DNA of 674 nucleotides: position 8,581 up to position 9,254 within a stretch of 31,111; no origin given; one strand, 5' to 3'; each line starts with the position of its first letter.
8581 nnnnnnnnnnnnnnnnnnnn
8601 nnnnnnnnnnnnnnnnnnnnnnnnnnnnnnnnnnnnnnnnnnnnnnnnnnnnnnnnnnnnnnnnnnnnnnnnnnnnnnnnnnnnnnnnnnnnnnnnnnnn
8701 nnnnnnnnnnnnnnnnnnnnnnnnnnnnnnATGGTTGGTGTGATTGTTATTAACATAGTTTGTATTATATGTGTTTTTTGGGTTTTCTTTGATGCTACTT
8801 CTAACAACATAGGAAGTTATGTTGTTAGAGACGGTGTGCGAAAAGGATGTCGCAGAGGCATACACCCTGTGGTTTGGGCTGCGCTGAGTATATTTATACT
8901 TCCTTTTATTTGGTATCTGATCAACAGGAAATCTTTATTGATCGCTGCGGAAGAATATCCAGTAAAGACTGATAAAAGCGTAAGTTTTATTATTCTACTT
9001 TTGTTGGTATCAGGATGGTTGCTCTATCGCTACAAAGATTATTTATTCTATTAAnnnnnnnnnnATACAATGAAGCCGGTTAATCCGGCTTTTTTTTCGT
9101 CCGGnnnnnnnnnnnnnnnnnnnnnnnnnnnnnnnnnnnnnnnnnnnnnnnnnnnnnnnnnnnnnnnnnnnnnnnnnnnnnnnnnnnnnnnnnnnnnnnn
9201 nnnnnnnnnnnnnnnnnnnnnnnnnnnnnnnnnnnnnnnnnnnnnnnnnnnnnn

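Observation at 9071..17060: Identical 16-mer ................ upstream of both the lysis operon and the head operon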

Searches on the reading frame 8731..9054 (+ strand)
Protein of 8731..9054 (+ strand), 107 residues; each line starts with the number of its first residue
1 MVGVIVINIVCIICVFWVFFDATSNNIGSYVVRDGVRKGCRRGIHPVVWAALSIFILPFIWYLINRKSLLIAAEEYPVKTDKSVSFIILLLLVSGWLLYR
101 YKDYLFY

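Call 6: search_protein_families(library=phrogs, proteins=[window:8731-9054:+])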
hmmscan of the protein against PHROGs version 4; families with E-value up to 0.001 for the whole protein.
window:8731-9054:+ (107 aa): 1 family
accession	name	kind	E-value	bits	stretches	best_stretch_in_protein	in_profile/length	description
phrog_36430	-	unknown function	1e-71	239.2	1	1-107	1-107/107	-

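Call 54: search_protein_families(library=pfam, proteins=[window:8731-9054:+])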
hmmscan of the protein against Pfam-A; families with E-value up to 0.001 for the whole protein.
window:8731-9054:+ (107 aa): 0 families

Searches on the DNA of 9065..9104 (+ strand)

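Call 33: search_dna_similar(query=window:9065-9104:+, collection=ecoli_genomes, mode=distant, max_evalue=10, rows=spread, max_rows=30)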
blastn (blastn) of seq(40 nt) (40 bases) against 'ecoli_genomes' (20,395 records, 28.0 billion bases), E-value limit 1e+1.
Records with a match: 5428; places in all: 6269; records where one place covers at least 80% of the query: 83.
Genomes with a match: 5423 of 5426; with a place that covers at least 80% of the query: 83. Places per genome that has any: lowest 1, median 1, highest 5. On chromosomes: 6263 places; on plasmids: 6.
Best place of each record, by identity: >=99% 5; 95-99% 43; 90-95% 4646; 80-90% 734.
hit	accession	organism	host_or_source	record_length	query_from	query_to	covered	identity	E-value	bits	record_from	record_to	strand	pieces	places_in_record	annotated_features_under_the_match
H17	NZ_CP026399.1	Escherichia coli strain ECONIH4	-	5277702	1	40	100%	100.0%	2e-11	73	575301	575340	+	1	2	none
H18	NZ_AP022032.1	Escherichia coli strain WP3-S18-ESBL-08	-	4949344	1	31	78%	87.5%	2e+0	37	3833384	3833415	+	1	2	map: type I methionyl aminopeptidase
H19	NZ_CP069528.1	Escherichia coli strain FDAARGOS_1252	Homo sapiens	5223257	1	31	78%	87.5%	2e+0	37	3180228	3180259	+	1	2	map: type I methionyl aminopeptidase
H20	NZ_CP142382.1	Escherichia coli strain HS1496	Homo sapiens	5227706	1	31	78%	87.5%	2e+0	37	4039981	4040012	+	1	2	map: type I methionyl aminopeptidase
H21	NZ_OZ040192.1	Escherichia coli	-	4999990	1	31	78%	87.5%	2e+0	37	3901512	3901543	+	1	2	map: type I methionyl aminopeptidase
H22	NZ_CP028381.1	Escherichia coli strain RM10466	Bos taurus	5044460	8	33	65%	92.3%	5e-1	39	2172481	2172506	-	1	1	none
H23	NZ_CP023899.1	Escherichia coli strain FDAARGOS_433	Homo sapiens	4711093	8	33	65%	92.3%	5e-1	39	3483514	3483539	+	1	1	none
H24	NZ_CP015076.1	Escherichia coli strain Ecol_448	Homo sapiens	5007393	8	33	65%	92.3%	5e-1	39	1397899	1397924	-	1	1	none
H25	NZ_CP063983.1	Escherichia coli strain 25DN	LAB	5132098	8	33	65%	92.3%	5e-1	39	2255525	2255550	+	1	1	none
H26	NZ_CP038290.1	Escherichia coli O157:H7 strain TX 265-1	cattle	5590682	8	33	65%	92.3%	5e-1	39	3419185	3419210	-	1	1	none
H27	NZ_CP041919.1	Escherichia coli strain Ec40743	Homo sapiens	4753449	8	33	65%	92.3%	5e-1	39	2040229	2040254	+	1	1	none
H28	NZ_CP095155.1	Escherichia coli strain Iso00041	Homo sapiens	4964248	8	33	65%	92.3%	5e-1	39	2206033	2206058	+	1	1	none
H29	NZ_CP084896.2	Escherichia coli strain g62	laboratory experiment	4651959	8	33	65%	92.3%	5e-1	39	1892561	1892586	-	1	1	none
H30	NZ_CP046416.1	Escherichia coli strain LZYWN_4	swine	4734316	8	33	65%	92.3%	5e-1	39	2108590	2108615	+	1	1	none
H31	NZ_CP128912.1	Escherichia coli strain TUM13773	Homo sapiens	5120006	8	33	65%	92.3%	5e-1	39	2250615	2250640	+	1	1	none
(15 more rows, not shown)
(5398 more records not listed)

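Call 34: get_annotated_region(hit=H29, flank=1200)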
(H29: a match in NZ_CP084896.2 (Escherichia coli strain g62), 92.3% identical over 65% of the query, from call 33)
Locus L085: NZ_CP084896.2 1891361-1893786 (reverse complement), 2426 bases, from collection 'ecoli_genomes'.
description: Escherichia coli strain g62 chromosome, complete genome
organism: Escherichia coli strain g62 (NCBI taxid 562)
replicon: chromosome; assembly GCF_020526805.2
host: -; source: laboratory experiment; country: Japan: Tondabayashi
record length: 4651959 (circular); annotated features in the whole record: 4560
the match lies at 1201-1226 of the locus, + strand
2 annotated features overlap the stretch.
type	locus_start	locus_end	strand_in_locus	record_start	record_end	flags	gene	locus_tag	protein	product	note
CDS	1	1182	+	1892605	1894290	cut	fadD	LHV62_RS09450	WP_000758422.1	long-chain-fatty-acid--CoA ligase FadD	-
CDS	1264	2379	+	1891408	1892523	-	rnd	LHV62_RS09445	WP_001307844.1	ribonuclease D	-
